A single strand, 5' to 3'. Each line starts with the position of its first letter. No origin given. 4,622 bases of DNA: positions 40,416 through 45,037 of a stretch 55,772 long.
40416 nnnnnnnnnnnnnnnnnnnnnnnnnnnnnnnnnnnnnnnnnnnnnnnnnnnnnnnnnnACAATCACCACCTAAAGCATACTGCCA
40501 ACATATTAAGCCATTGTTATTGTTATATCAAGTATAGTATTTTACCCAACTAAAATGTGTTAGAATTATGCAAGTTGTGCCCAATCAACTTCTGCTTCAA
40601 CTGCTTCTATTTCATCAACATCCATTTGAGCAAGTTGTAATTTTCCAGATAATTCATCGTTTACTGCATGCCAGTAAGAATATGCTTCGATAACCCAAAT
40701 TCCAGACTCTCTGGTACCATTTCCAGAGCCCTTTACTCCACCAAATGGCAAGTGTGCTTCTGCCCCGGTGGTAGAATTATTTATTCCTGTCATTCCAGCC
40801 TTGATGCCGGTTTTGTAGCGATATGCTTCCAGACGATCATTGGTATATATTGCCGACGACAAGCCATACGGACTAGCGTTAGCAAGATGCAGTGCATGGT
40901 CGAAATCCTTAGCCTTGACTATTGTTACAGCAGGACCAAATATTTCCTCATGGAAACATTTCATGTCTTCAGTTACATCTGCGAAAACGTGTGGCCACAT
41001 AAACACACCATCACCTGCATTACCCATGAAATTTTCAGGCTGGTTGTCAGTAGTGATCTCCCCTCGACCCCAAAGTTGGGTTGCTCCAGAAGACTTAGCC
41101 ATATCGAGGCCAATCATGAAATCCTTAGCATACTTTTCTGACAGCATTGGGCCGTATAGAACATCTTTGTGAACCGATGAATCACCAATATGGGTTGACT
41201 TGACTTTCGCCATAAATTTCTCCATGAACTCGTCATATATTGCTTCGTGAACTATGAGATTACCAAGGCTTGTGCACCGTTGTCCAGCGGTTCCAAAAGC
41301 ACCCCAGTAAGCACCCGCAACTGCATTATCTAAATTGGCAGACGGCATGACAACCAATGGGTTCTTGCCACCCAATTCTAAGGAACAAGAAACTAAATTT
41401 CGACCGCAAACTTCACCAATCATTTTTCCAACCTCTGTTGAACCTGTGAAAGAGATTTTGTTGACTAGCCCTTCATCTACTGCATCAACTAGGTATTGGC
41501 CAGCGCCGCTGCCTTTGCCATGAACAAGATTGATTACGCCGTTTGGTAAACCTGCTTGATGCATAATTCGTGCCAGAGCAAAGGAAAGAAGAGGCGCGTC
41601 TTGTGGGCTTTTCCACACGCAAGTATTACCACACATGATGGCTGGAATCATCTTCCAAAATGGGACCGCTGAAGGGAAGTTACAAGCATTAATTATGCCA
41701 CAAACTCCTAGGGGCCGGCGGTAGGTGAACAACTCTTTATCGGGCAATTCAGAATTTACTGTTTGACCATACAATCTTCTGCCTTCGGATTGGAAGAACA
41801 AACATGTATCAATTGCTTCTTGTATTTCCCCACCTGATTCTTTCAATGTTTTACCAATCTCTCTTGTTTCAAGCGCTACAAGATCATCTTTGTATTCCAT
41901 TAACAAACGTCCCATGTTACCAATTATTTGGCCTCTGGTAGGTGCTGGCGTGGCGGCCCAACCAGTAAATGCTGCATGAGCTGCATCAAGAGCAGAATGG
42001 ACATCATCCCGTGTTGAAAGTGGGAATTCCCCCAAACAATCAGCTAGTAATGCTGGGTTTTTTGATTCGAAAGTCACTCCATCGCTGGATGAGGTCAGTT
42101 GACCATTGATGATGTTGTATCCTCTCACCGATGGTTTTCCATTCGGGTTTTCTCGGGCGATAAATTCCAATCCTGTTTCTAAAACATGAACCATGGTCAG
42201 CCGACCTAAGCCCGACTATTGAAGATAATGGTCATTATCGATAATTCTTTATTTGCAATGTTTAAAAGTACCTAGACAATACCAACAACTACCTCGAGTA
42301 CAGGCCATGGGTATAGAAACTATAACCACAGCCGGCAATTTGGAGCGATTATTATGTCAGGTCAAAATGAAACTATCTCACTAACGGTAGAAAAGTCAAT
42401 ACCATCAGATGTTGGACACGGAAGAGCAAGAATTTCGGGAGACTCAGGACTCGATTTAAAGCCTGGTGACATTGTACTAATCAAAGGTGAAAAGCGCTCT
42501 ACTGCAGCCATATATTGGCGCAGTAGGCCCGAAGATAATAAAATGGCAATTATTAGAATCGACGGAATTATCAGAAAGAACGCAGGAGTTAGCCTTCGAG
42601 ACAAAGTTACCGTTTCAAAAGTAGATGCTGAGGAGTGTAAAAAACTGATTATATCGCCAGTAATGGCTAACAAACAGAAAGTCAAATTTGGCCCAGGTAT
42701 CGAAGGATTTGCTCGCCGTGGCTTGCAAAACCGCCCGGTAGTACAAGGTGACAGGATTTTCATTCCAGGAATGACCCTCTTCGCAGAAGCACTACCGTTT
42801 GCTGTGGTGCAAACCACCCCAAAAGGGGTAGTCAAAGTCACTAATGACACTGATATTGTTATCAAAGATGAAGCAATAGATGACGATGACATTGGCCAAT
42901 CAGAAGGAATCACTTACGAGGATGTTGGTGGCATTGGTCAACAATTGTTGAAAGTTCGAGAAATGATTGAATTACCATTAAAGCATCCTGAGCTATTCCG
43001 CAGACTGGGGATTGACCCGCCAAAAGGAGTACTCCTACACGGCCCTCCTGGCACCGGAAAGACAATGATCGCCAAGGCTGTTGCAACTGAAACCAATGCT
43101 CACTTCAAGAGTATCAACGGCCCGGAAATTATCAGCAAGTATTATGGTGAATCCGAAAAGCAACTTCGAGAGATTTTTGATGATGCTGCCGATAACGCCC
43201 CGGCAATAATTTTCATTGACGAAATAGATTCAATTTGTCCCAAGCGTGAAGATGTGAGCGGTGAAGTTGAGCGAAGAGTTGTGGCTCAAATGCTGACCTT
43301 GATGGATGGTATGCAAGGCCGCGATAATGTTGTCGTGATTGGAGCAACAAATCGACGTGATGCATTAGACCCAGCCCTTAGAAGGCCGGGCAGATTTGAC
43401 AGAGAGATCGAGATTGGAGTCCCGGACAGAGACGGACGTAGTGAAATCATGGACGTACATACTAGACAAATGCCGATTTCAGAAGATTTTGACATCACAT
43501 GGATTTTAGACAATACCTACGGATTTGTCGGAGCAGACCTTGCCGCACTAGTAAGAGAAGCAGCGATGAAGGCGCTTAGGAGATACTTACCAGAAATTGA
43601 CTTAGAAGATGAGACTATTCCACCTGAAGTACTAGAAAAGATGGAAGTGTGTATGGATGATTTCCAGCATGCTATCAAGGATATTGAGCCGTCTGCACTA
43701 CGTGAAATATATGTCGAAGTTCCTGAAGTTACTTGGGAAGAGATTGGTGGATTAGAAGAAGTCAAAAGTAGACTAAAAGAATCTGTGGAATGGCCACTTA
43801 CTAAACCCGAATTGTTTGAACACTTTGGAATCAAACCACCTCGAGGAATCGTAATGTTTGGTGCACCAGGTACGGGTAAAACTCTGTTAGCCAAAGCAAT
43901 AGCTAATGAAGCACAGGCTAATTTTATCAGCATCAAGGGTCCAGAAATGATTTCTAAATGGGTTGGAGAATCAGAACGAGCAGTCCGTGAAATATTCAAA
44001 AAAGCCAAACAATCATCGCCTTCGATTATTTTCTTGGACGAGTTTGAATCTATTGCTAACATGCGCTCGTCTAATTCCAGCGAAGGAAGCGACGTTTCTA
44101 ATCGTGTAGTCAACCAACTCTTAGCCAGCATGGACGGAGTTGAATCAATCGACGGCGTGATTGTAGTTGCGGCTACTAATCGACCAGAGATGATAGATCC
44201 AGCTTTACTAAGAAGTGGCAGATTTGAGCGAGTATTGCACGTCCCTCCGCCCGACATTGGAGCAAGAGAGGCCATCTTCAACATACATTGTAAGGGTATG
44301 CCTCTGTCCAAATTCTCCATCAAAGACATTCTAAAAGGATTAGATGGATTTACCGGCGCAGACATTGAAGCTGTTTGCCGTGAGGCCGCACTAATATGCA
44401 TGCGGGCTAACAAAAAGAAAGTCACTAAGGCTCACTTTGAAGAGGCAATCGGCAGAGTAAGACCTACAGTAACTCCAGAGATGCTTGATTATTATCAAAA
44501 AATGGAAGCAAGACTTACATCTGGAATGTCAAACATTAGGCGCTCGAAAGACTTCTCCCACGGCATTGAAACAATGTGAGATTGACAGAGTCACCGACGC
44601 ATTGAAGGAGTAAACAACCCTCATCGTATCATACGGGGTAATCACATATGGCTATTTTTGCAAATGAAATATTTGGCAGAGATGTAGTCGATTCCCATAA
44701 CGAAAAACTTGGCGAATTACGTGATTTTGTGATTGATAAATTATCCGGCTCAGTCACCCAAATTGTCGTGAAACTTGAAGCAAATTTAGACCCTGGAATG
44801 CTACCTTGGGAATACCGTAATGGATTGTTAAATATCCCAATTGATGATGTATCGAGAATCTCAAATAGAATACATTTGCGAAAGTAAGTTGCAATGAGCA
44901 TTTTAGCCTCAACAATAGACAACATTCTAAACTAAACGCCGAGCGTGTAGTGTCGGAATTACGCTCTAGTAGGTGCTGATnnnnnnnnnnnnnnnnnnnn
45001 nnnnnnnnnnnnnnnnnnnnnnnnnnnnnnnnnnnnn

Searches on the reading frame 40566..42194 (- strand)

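Call 8: search_protein_families(library=pfam, proteins=[window:40566-42194:-], max_evalue=0.01)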
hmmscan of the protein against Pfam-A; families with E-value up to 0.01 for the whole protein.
window:40566-42194:- (542 aa): 1 family
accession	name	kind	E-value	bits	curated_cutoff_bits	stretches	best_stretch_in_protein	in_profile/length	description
PF00171.27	Aldedh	-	2.3e-142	475.2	23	1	38-510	6-460/461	Aldehyde dehydrogenase family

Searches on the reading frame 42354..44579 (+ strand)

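Call 8: search_protein_families(library=pfam, proteins=[window:42354-44579:+], max_evalue=0.01)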
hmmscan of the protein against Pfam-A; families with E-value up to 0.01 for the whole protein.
window:42354-44579:+ (741 aa): 49 families (the best 25 are shown)
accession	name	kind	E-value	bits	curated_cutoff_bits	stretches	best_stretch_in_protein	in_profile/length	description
PF00004.35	AAA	-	4.9e-96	318.6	21.2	2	226-355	1-130/131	ATPase family associated with various cellular activities (AAA)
PF17862.7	AAA_lid_3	-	1.8e-27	94.9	27.2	2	378-419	1-42/45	AAA+ lid domain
PF02359.24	CDC48_N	-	4e-22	78.6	35.1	1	10-91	2-84/85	Cell division protein 48 (CDC48), N-terminal domain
PF05496.18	RuvB_N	-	1.7e-14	54.3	27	2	224-301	34-103/159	Holliday junction DNA helicase RuvB P-loop domain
PF13191.12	AAA_16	-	4.9e-12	47.1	32.6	2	214-328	15-137/167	AAA ATPase domain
PF02933.23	CDC48_2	-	6.1e-11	42.2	22.4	1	121-174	11-61/64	Cell division protein 48 (CDC48), domain 2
PF07724.20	AAA_2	-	1.1e-10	42.2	27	2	226-320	6-102/166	AAA domain (Cdc48 subfamily)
PF07728.20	AAA_5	-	3.5e-10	40.5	22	1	225-344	1-137/139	AAA domain (dynein-related subfamily)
PF06068.19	TIP49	-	3.6e-10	40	23.8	2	224-268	51-97/347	TIP49 P-loop domain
PF13401.12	AAA_22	-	6.4e-10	39.9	27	1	226-275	8-51/130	AAA domain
PF13173.12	AAA_14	-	7.4e-10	39.4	27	2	499-571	5-78/129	AAA domain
PF20720.3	nSTAND3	-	1e-09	38.7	27.2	2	226-278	20-74/155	Novel STAND NTPase 3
PF13671.12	AAA_33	-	3.9e-09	37.4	27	1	226-335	2-81/143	AAA domain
PF00910.28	RNA_helicase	-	2.9e-08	34.6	21.5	1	226-277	1-57/105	RNA helicase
PF13521.12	AAA_28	-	3.7e-08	34.2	27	1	499-522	2-25/164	AAA domain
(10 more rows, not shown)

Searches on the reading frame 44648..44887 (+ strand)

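Call 83: search_protein_families(library=pfam, proteins=[window:44648-44887:+], max_evalue=0.1)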
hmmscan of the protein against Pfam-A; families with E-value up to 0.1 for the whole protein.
window:44648-44887:+ (79 aa): 1 family
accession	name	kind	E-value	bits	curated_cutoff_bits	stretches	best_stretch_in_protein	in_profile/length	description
PF05239.21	PRC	-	2.6e-09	37.4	21.2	1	3-77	4-71/78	PRC-barrel domain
